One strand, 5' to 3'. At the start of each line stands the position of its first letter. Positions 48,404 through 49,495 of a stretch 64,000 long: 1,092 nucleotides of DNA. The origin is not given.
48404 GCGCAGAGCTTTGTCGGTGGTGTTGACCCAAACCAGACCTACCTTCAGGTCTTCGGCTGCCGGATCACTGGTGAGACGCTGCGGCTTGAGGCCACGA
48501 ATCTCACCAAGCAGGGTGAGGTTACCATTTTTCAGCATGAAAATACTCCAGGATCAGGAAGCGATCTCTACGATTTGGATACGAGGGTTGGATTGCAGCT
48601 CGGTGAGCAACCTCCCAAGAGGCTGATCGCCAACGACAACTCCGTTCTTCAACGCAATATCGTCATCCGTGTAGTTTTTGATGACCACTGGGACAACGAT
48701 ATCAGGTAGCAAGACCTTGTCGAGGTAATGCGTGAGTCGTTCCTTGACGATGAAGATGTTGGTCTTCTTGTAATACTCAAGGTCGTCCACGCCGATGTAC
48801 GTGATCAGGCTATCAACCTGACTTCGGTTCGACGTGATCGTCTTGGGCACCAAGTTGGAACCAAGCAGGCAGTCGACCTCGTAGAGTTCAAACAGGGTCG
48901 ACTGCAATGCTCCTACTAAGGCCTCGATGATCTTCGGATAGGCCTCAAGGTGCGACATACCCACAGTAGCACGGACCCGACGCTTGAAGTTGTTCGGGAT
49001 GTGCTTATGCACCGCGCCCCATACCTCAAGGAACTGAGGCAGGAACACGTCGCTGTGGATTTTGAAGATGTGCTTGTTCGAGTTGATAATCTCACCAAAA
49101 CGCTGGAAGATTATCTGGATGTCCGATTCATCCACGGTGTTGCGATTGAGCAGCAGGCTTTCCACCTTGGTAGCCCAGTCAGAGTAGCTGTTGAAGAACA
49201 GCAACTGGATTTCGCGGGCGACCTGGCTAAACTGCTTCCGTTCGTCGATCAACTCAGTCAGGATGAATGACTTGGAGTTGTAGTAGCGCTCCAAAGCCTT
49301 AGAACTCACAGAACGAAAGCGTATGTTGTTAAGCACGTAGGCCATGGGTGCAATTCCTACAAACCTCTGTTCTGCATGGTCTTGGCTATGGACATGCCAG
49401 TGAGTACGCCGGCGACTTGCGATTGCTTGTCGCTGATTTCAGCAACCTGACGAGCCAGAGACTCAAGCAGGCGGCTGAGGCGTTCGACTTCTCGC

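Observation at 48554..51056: Lower-GC four-gene insert encoding envelope-targeted proteins, wedged between two related tail-fibre genes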

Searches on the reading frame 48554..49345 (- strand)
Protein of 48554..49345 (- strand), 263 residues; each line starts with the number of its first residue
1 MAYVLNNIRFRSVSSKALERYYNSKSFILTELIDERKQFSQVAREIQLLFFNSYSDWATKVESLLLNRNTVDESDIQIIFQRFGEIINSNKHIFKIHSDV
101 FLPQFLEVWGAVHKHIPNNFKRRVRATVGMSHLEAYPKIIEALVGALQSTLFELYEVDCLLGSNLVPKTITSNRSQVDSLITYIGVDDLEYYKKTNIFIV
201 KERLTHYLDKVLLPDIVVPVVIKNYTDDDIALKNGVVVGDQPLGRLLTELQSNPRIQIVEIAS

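Call 7: search_protein_families(library=pfam, proteins=[window:48554-49345:-], max_evalue=1)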
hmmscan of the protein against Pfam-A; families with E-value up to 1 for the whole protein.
window:48554-49345:- (263 aa): 5 families
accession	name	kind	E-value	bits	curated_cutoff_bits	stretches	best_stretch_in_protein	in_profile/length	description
PF06718.16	DUF1203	-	0.0065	17.2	27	1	181-261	20-102/116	Protein of unknown function (DUF1203)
PF13412.12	HTH_24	-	0.13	12.3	21.9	1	245-262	7-24/48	Winged helix-turn-helix DNA-binding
PF07451.17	SpoVAD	-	0.13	11.5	22.1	0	29-74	78-123/329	Stage V sporulation protein AD (SpoVAD)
PF09199.15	SSL_OB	-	0.33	11.8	27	0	163-204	23-68/84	Staphylococcal superantigen-like OB-fold domain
PF13404.12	HTH_AsnC-type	-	0.35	11.2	27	1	245-262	7-24/42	AsnC-type helix-turn-helix domain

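Call 8: search_protein_families(library=phrogs, proteins=[window:48554-49345:-], max_evalue=0.1)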
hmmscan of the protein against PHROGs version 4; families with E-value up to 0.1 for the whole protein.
window:48554-49345:- (263 aa): 3 families
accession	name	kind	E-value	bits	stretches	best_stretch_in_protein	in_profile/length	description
phrog_19088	-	moron, auxiliary metabolic gene and host takeover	2.4e-104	349.7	1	1-263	2-263/263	ABC transporter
phrog_13887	-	unknown function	0.011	16.4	1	36-137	89-187/207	-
phrog_30084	-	unknown function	0.013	16.2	0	63-95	17-48/69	-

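Call 13: search_protein_families(library=ncbifam, proteins=[window:48554-49345:-], max_evalue=1)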
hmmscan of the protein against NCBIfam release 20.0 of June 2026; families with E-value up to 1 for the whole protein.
window:48554-49345:- (263 aa): 1 family
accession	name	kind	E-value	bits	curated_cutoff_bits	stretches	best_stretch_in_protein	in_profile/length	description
TIGR02845.1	spore_V_AD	equivalog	0.15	10.8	411.8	0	28-73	76-121/327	stage V sporulation protein AD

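Call 14: search_protein_families(library=padloc, proteins=[window:48554-49345:-], max_evalue=1)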
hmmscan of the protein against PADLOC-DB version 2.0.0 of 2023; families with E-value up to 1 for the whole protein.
window:48554-49345:- (263 aa): 0 families

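Call 17: search_solved_structures(query=window:48554-49345:-, max_evalue=10)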
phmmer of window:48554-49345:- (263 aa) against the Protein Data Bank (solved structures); distinct sequences matched with E-value up to 10: 0.

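Call 19: find_related_loci(query=window:48554-49345:-, collection=viral_contigs, flank=8000)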
Query window:48554-49345:- (263 aa) in viral_contigs; peptide patterns used: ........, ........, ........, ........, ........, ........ (x = any residue, [..] = any of these).
15 stretches matched a pattern; 5 encode a relative of the query (tblastn E <= 1e-3); 5 distinct loci.
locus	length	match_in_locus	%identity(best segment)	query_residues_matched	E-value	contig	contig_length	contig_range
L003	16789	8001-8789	100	1-263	7e-178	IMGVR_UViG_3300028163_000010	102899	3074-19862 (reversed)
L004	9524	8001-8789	100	1-263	3e-177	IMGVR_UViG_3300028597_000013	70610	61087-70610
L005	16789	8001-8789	76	1-263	5e-137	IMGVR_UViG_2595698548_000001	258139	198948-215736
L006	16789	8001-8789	73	1-263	9e-132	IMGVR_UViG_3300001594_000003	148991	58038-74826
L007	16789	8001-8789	75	1-263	3e-136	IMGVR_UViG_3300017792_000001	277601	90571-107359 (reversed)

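Call 24: find_homologous_proteins(query=window:48554-49345:-, max_evalue=0.001)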
Query window:48554-49345:- (263 aa): 51 proteins with E <= 0.001 among 652 candidates.
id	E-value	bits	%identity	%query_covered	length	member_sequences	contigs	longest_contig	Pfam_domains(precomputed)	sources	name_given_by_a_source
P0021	1.7e-164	563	99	100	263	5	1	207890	-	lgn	-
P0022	1.2e-127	443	76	100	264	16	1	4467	-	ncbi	-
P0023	5.3e-127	441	76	100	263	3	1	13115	-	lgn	-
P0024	6.2e-127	440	76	100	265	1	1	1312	-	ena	-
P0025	6.3e-127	440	76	100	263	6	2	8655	-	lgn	-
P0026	2.0e-126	439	75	99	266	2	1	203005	-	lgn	-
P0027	2.4e-126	438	75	100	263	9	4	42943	-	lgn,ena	-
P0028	4.5e-124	431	74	100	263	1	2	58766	-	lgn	-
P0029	6.4e-124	431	75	100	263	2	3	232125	-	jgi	jgi:hypothetical protein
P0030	4.4e-123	428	75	100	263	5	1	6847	-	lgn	-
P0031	4.0e-122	425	73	100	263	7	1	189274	-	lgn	-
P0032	1.8e-120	419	72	100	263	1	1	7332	-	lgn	-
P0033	2.3e-120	419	70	99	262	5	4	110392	-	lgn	-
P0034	1.8e-118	413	70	99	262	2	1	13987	-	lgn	-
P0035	6.2e-116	404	67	100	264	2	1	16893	-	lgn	-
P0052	3.8e-59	218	43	94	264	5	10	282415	-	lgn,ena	-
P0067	5.5e-52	195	39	93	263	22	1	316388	-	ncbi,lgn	-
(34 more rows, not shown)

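Call 25: find_encoding_contigs(protein=P0067, flank=8000, max_places=2)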
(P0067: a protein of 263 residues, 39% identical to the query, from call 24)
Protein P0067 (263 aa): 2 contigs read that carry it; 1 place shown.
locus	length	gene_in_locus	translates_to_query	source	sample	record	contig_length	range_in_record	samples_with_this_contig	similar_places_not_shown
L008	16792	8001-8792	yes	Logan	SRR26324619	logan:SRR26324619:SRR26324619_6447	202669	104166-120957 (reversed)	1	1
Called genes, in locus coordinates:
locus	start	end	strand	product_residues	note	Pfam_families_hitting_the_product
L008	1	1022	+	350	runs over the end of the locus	-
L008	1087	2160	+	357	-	-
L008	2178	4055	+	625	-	PF13385:Laminin_G_3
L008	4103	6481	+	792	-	PF13385:Laminin_G_3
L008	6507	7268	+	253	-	-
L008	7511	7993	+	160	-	-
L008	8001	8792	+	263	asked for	-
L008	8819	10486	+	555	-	-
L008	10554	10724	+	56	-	-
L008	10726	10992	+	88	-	-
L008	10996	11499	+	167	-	-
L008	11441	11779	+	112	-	-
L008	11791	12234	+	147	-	-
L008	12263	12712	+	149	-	-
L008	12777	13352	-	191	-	-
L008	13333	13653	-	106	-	-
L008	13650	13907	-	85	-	-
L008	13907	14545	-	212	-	-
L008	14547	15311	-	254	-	-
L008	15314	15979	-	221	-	-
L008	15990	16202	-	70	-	-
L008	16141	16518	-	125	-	-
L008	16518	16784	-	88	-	-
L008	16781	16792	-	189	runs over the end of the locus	-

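Call 26: find_encoding_contigs(protein=P0052, flank=8000, max_places=2)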
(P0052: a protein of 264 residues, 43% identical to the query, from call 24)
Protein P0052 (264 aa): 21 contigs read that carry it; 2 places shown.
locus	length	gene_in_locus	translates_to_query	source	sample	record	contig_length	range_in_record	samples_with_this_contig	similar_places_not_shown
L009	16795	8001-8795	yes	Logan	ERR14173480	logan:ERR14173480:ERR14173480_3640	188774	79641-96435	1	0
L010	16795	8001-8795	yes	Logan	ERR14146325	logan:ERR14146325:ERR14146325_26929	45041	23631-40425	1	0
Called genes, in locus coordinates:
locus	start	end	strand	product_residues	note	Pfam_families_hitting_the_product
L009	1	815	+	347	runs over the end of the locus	-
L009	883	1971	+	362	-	-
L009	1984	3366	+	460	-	-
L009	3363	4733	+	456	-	-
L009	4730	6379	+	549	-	-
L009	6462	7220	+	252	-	-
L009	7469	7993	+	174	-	-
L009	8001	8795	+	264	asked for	-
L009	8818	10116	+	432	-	-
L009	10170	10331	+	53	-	-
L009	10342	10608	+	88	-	-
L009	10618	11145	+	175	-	-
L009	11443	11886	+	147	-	-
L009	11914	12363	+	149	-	-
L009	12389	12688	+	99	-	-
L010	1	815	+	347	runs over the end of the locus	-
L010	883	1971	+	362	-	-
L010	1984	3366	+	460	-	-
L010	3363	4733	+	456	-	-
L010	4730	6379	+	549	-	-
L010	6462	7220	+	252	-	-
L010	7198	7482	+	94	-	-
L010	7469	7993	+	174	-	-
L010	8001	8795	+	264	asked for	-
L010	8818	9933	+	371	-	-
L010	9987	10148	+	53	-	-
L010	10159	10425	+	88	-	-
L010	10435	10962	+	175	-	-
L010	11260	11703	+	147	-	-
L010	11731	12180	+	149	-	-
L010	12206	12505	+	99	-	-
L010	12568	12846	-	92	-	-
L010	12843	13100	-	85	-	-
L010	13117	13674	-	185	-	-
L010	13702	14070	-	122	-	PF14216:DUF4326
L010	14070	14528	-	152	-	PF00293:NUDIX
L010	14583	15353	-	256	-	-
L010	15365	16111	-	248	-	-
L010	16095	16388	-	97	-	-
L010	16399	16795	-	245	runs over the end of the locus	-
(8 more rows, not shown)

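Call 33: search_solved_structures(query=A2, max_evalue=10)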
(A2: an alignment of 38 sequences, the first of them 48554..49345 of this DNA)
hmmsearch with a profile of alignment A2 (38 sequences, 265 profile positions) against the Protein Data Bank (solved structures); distinct sequences matched with E-value up to 10: 2.
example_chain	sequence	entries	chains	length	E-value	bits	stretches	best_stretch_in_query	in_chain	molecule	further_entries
1sfu_A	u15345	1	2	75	0.28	13.9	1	29-87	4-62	34L protein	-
4eae_A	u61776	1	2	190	0.44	13.2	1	157-237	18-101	Lmo1068 protein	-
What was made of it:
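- On Tail-fibre assembly chaperone: No Pfam or PDB sequence hit (calls 7, 17, 33).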

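Call 41: predict_structure(alignment_id=A2)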
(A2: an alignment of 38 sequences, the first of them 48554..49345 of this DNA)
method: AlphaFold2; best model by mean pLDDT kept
length: 263 residues; sequences in the alignment: 38
mean_pLDDT: 95.4   pTM: 0.91
mean pLDDT of the five models: 95.4, 95.0, 94.2, 93.9, 93.3
residues with pLDDT >= 90: 254; 70-90: 6; 50-70: 3; < 50: 0
segments of 3 or more residues with pLDDT < 50: none
pLDDT, mean of each block of 10 residues (from residue 1): 81 95 95 94 97 95 94 98 96 97 98 96 98 97 96 98 97 96 94 95 97 96 95 94 96 96 92
secondary structure, 60 per line:
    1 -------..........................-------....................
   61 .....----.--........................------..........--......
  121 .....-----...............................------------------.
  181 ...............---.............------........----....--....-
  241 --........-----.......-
elements in order: H8-33 H41-65 H73-96 H103-112 H115-125 H132-161 E180-185 H186-195 H199-211 E218-225 E230-233 E236-239 H243-250 E256-262
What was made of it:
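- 48554..49345 (-): g1: 263-aa soluble cytoplasmic protein with a long-helix bundle (residues 8-161) plus a small alpha/beta domain (180-262). It is the most conserved of the four cassette proteins and has an invariant N-terminal NNIRFRS motif. AF2 pLDDT 95.4, pTM 0.91 (call 41).
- On ABC transporter (RefSeq/PHROG label on the g1 family): The fold is a helix bundle plus a small alpha/beta domain (call 41).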

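Call 45: fold_search(model_id=the predicted structure, library=pdb)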
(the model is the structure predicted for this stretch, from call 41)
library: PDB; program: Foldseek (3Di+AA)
matches with E <= 10: 96; with E <= 0.001: 0
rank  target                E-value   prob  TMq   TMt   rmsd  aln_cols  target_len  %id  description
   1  6nz5_A                2.9e-01  0.09  0.18  0.13  16.0       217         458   12  YcjX-GDPCP (released 2019-09-18)
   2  6duy_A                4.7e-01  0.54  0.32  0.41   8.2       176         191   11  Crystal structure of the alpha-N-catenin actin-binding domain H1 mutant (released 2018-12-19)
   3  8bsa_B                6.7e-01  0.23  0.24  0.34  12.0       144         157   14  Vc1313-LBD bound to D-arginine (released 2023-06-07)
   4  8ro9_A                6.7e-01  0.06  0.17  0.14  16.4       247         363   11  Human cohesin SMC1A-HD(longCC-EQ)/RAD21-C complex - Open/closed P-loop conformation (released 2024-09-11)
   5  6duy_B                7.5e-01  0.38  0.32  0.41   8.7       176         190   11  Crystal structure of the alpha-N-catenin actin-binding domain H1 mutant (released 2018-12-19)
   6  6duw                  9.5e-01  0.35  0.36  0.45   8.6       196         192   11  Crystal structure of the alpha-N-catenin actin-binding domain H1 mutant (released 2018-12-19)
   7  5odw_C                1.3e+00  0.08  0.16  0.22  22.1       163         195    9  Structure of the FpvAI-pyocin S2 complex (released 2017-11-08)
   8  8bsb_B                1.3e+00  0.14  0.24  0.33  14.7       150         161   15  Vc1313-LBD bound to D-lysine (released 2023-06-07)
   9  1lih                  1.3e+00  0.09  0.21  0.29  13.5       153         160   13  THREE-DIMENSIONAL STRUCTURES OF THE LIGAND-BINDING DOMAIN OF THE BACTERIAL ASPARTATE RECEPTOR WITH AND WITHOUT A LIGAND (released 1995-09-15)
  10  9crw_F                1.5e+00  0.04  0.15  0.17  22.9       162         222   14  Crystal structure of the Candida albicans kinesin-8 proximal tail domain (released 2024-09-04)
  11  1jpn_A                1.8e+00  0.03  0.15  0.14  17.5       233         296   12  GMPPNP Complex of SRP GTPase NG Domain (released 2002-02-02)
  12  6dv1_B                2.3e+00  0.18  0.31  0.39   7.9       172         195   10  Crystal structure of the alpha-E-catenin actin-binding domain (released 2018-12-19)
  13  9crw_E                2.6e+00  0.03  0.15  0.17  22.4       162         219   14  Crystal structure of the Candida albicans kinesin-8 proximal tail domain (released 2024-09-04)
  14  2iy3_A                2.7e+00  0.04  0.18  0.11  16.4       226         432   13  Structure of the E. Coli Signal Regognition Particle (released 2006-11-02)
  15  9qwr_A                2.9e+00  0.05  0.15  0.23  20.8       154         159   13  MIC60 helical bundle dimer (released 2026-02-25)
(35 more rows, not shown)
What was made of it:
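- On Tail-fibre assembly chaperone: Foldseek against PDB gives a best E of 0.29 (call 45).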

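Call 49: search_protein_families(library=pfam, proteins=[L010:10159-10425:+, L010:10435-10962:+, L010:11260-11703:+, L010:11731-12180:+, L008:11441-11779:+, L008:10996-11499:+, L010:4730-6379:+, L010:3363-4733:+, L010:1984-3366:+, L010:883-1971:+], max_evalue=0.1)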
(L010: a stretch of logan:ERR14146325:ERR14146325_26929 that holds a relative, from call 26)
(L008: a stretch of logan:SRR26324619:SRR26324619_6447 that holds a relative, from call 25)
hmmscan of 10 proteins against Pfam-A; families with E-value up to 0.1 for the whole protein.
L010:10159-10425:+ (88 aa): 0 families

L010:10435-10962:+ (175 aa): 0 families

L010:11260-11703:+ (147 aa): 0 families

L010:11731-12180:+ (149 aa): 2 families
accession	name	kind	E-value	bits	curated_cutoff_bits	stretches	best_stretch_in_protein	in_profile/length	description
PF04851.21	ResIII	-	0.021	15.2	22.5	1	14-60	28-77/164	Type III restriction enzyme, res subunit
PF25199.1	nSTAND_NTPase5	-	0.033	14.5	34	1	11-56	43-90/145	Novel STAND NTPase 5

L008:11441-11779:+ (112 aa): 0 families

L008:10996-11499:+ (167 aa): 0 families

L010:4730-6379:+ (549 aa): 0 families

L010:3363-4733:+ (456 aa): 0 families

L010:1984-3366:+ (460 aa): 0 families

L010:883-1971:+ (362 aa): 0 families

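Call 50: fold_search(model_id=the predicted structure, library=viral)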
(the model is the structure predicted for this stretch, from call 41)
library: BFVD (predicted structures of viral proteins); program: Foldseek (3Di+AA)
matches with E <= 10: 128; with E <= 0.001: 4
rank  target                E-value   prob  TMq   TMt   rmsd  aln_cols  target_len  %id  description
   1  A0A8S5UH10            2.7e-28  1.00  0.95  0.96   1.4       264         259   39  Uncharacterized protein [Myoviridae sp. ctshb19]
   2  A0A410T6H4            1.3e-12  1.00  0.83  0.78   2.8       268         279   24  (no name in the UniProt tables at hand)
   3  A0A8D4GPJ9            2.1e-10  1.00  0.78  0.86   2.6       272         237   20  (no name in the UniProt tables at hand)
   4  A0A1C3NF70            6.5e-10  1.00  0.70  0.71   4.8       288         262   20  (no name in the UniProt tables at hand)
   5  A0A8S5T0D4            2.2e-01  0.89  0.47  0.31  12.8       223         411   13  Uncharacterized protein [Myoviridae sp. ctWb16]
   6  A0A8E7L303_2          2.9e-01  0.21  0.23  0.10  21.8       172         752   11  Tail protein [Enterococcus phage 113]
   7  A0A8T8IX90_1          2.9e-01  0.12  0.17  0.07  14.6       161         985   12  (no name in the UniProt tables at hand)
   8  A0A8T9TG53            2.9e-01  0.08  0.15  0.09  33.7       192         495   12  (no name in the UniProt tables at hand)
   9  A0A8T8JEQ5            3.7e-01  0.10  0.17  0.05  14.2       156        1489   13  (no name in the UniProt tables at hand)
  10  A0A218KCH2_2          4.4e-01  0.18  0.20  0.07  10.3       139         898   13  (no name in the UniProt tables at hand)
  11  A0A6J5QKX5            4.9e-01  0.28  0.23  0.21  13.1       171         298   13  Phage head morphogenesis domain containing protein [uncultured Caudovirales phage]
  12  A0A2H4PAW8            6.6e-01  0.25  0.26  0.38   7.2       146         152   16  (no name in the UniProt tables at hand)
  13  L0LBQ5                8.8e-01  0.08  0.17  0.08  17.7       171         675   13  Tail fiber protein [Bacillus phage phiAGATE]
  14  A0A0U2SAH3            9.4e-01  0.06  0.18  0.21  26.4       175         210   12  Uncharacterized protein [Pseudomonas phage SM1]
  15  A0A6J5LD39            1.1e+00  0.15  0.24  0.18   9.6       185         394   14  Uncharacterized protein [uncultured Caudovirales phage]
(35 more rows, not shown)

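Call 51: search_dna_similar(query=window:48554-49345:-, collection=phages, mode=protein, max_evalue=0.01, max_rows=40)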
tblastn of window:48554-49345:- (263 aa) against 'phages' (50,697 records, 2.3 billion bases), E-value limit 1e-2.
Records with a match: 71; places in all: 71; records where one place covers at least 80% of the query: 5.
Best place of each record, by identity: 60-80% 2; <60% 69.
By first word of the organism name: Erwinia 48; Dickeya 8; Vibrio 6; Pseudomonas 5; Yersinia 1; Ralstonia 1; Salmonella 1; Alcaligenes 1.
By host as written in the record: Erwinia amylovora 43; Dickeya solani MK10 6; Pseudomonas aeruginosa PAO1 2; Pseudomonas putida var. Manila 2; Vibrio alginolyticus CECT 521 2; Dickeya solani 2; Erwinia amylovora 1/79 2; Erwinia amylovora strain phiEa100 ATCC 29780 2; and 10 more.
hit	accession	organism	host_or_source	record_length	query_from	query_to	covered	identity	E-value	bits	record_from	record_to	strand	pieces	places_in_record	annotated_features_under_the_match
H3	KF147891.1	Pseudomonas phage PaBG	Pseudomonas aeruginosa PAO1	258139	1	263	100%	76.0%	6e-122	388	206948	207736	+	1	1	putative membrane protein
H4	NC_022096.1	Pseudomonas phage PaBG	Pseudomonas aeruginosa PAO1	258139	1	263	100%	76.0%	6e-122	388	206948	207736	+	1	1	ABC transporter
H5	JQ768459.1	Pseudomonas phage Lu11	Pseudomonas putida var. Manila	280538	1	263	100%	39.9%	2e-54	194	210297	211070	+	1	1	promoter | hypothetical protein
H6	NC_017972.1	Pseudomonas phage Lu11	Pseudomonas putida var. Manila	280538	1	263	100%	39.9%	2e-54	194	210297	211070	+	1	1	promoter | ABC transporter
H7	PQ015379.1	Pseudomonas phage HRDY3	Pseudomonas sp.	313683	3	248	94%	40.2%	1e-56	200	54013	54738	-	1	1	ABC transporter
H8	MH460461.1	Dickeya phage vB_DsoM_JA29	Dickeya solani MK10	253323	2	161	61%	29.0%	5e-11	68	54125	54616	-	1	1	hypothetical protein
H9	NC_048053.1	Dickeya phage vB_DsoM_JA29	Dickeya solani MK10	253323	2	161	61%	29.0%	5e-11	68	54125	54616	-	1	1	ABC transporter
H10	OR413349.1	Vibrio phage pv27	Vibrio parahaemolyticus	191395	6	173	64%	27.1%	3e-11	69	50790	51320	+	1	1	ABC transporter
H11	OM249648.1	Vibrio phage phiKT1024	Vibrio sp.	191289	6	173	64%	27.1%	3e-11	69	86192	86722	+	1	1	hypothetical protein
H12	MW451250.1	Vibrio phage phiTY18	Vibrio parahaemolyticus TY18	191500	6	173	64%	27.1%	3e-11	69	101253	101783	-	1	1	record has no annotation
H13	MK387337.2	Vibrio phage Va1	Vibrio alginolyticus NBRC 15630 = ATCC ...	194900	6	173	64%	27.1%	7e-11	68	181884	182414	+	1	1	hypothetical protein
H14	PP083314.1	Vibrio phage VB_VaC_SRILMA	Vibrio alginolyticus CECT 521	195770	6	173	64%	27.1%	7e-11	68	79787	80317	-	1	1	ABC transporter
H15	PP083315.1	Vibrio phage VB_VaC_TDDLMA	Vibrio alginolyticus CECT 521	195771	6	173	64%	27.1%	7e-11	68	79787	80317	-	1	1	ABC transporter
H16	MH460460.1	Dickeya phage vB_DsoM_JA13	Dickeya solani MK10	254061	2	161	61%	28.4%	3e-10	66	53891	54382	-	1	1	putative membrane protein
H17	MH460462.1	Dickeya phage vB_DsoM_JA33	Dickeya solani MK10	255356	2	161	61%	28.4%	3e-10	66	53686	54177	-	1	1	hypothetical protein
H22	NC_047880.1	Erwinia phage vB_EamM_Y3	Erwinia amylovora 1/79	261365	2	167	63%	27.2%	2e-11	70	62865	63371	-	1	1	ABC transporter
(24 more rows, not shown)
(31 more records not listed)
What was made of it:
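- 48554..49345 (-): 51 clusters in metagenomes and 71 isolated-phage records (calls 24, 51).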
